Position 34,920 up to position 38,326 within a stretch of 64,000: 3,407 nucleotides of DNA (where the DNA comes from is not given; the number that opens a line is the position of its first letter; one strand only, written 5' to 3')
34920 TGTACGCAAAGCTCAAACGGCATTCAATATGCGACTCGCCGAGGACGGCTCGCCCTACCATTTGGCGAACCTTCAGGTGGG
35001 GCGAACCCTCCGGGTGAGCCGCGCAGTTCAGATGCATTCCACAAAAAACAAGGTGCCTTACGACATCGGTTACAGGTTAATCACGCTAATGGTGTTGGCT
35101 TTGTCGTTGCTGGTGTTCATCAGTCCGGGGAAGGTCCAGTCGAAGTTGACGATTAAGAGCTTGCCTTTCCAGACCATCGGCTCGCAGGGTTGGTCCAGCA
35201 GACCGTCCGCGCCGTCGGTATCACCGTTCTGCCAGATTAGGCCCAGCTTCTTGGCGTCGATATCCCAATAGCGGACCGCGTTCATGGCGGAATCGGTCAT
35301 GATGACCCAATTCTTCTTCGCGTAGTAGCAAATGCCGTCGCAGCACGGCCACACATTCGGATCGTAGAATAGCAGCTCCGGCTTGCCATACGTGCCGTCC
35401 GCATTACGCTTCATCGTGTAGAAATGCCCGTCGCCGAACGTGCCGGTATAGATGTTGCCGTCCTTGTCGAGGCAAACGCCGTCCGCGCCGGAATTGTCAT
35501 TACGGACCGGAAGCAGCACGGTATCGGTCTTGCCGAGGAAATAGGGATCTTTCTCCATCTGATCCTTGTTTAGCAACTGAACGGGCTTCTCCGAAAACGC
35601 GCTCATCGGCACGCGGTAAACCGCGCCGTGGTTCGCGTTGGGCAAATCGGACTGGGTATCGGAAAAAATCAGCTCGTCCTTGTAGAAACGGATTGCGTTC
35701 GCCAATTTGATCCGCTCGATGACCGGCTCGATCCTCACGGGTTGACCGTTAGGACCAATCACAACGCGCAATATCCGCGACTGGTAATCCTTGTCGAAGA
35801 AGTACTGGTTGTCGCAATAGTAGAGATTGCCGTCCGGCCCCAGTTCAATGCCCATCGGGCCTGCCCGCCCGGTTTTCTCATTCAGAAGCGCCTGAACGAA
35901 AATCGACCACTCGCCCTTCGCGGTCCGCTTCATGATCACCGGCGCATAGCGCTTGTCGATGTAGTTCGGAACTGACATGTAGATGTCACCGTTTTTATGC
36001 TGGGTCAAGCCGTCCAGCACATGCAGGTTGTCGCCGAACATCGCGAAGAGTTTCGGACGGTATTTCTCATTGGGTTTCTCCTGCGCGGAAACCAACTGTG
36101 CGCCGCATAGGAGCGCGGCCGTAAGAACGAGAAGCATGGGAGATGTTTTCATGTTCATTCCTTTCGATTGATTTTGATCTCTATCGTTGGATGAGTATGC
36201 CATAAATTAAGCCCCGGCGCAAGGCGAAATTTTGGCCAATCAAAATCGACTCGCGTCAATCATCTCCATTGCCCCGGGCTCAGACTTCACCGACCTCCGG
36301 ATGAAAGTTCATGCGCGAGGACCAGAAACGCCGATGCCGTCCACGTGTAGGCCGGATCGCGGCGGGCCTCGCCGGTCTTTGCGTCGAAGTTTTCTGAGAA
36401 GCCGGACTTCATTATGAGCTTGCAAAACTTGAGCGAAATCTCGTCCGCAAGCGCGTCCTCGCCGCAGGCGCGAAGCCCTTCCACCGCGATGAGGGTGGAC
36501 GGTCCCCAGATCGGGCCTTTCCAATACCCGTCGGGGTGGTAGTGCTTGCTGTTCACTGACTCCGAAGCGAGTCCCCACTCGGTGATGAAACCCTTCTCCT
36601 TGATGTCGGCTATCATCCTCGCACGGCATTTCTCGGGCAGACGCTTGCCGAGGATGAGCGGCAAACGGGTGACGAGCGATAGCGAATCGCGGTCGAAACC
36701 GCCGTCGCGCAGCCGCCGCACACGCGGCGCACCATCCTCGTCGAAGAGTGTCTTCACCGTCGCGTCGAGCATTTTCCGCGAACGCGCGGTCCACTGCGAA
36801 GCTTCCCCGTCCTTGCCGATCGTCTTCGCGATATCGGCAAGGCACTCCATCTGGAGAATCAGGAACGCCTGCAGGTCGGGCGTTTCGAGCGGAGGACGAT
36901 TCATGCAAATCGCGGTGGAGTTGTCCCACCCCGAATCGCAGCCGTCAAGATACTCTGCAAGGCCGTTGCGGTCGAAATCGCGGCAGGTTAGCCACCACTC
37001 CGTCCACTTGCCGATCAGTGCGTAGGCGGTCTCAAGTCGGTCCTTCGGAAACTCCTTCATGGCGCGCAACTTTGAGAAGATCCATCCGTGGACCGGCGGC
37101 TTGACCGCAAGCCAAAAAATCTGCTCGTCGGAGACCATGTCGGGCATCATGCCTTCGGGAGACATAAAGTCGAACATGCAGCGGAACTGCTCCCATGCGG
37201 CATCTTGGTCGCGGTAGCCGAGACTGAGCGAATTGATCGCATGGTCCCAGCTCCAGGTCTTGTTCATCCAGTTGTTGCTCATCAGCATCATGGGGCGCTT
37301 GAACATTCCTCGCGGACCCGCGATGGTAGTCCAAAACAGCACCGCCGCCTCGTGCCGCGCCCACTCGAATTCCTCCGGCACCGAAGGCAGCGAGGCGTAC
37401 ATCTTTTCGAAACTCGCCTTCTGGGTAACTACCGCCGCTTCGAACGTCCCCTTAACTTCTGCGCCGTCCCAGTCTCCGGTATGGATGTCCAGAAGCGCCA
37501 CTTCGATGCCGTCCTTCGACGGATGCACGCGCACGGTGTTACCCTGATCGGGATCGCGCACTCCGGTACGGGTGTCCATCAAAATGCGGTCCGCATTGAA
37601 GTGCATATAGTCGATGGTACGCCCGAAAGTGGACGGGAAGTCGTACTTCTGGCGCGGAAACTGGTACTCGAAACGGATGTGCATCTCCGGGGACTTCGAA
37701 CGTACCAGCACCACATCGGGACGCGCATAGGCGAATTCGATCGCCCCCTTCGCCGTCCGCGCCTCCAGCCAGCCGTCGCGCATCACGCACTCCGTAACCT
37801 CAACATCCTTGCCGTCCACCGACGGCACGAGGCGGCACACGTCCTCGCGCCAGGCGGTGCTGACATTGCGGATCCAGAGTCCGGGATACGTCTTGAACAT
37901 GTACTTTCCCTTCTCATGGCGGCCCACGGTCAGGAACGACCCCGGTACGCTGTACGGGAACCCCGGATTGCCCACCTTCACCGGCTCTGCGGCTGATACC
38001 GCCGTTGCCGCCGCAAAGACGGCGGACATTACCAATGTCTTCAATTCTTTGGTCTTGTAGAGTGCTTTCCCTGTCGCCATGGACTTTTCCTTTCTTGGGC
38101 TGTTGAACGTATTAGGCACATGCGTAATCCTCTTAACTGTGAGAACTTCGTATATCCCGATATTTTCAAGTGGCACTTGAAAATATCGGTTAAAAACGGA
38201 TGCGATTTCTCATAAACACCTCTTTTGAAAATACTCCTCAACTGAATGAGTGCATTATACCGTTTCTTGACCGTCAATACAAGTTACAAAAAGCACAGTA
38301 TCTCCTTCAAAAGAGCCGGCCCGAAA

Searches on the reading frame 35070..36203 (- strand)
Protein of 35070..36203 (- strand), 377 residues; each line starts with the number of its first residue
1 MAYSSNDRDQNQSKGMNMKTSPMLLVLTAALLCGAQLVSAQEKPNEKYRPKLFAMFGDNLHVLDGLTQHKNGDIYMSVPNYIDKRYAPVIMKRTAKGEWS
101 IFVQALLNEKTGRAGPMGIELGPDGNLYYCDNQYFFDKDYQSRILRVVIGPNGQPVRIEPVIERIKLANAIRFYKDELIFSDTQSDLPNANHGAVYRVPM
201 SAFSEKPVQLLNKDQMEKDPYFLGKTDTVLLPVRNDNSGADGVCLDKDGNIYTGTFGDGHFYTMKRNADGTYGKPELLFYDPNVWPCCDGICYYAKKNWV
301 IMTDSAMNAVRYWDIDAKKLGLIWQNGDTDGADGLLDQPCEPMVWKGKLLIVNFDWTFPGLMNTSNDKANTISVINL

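Call 8: search_protein_families(library=pfam, proteins=[window:35070-36203:-], max_evalue=0.01)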
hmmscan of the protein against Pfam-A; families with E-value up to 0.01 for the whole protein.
window:35070-36203:- (377 aa): 1 family
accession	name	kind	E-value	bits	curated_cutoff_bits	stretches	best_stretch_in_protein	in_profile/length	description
PF08450.18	SGL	-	1.1e-05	25.6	26.3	1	93-262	66-208/246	SMP-30/Gluconolactonase/LRE-like region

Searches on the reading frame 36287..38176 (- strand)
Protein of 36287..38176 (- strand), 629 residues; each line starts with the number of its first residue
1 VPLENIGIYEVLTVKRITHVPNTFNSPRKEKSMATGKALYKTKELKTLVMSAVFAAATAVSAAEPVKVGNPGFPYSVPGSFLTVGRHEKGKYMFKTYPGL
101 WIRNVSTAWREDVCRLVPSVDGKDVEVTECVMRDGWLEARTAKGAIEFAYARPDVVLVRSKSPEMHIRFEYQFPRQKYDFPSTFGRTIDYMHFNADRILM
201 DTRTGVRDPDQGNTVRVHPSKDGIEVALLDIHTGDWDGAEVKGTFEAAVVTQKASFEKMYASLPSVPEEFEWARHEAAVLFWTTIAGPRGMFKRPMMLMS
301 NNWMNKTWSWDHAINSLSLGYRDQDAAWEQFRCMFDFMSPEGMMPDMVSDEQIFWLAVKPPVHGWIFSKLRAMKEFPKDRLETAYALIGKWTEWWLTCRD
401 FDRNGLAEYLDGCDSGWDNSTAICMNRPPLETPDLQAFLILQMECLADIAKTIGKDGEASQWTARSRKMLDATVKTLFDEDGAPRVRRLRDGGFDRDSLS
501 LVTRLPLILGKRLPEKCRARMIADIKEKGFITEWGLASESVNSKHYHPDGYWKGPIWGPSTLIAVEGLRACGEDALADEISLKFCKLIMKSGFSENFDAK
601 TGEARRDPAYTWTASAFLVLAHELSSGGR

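Call 8: search_protein_families(library=pfam, proteins=[window:36287-38176:-], max_evalue=0.01)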
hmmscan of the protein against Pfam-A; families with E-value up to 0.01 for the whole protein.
window:36287-38176:- (629 aa): 4 families
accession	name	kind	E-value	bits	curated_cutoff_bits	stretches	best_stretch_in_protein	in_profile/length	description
PF22422.2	MGH1-like_GH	-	2.3e-46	159.4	27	1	306-613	3-356/356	Mannosylglycerate hydrolase MGH1-like glycoside hydrolase domain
PF01204.24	Trehalase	-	2.1e-07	30.6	21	1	432-590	306-464/512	Trehalase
PF03200.22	Glyco_hydro_63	-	0.00063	19.1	22.4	0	519-572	367-427/492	Glycosyl hydrolase family 63 C-terminal domain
PF17389.8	Bac_rhamnosid6H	-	0.0027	17.5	24.5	1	436-536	172-265/339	Bacterial alpha-L-rhamnosidase 6 hairpin glycosidase domain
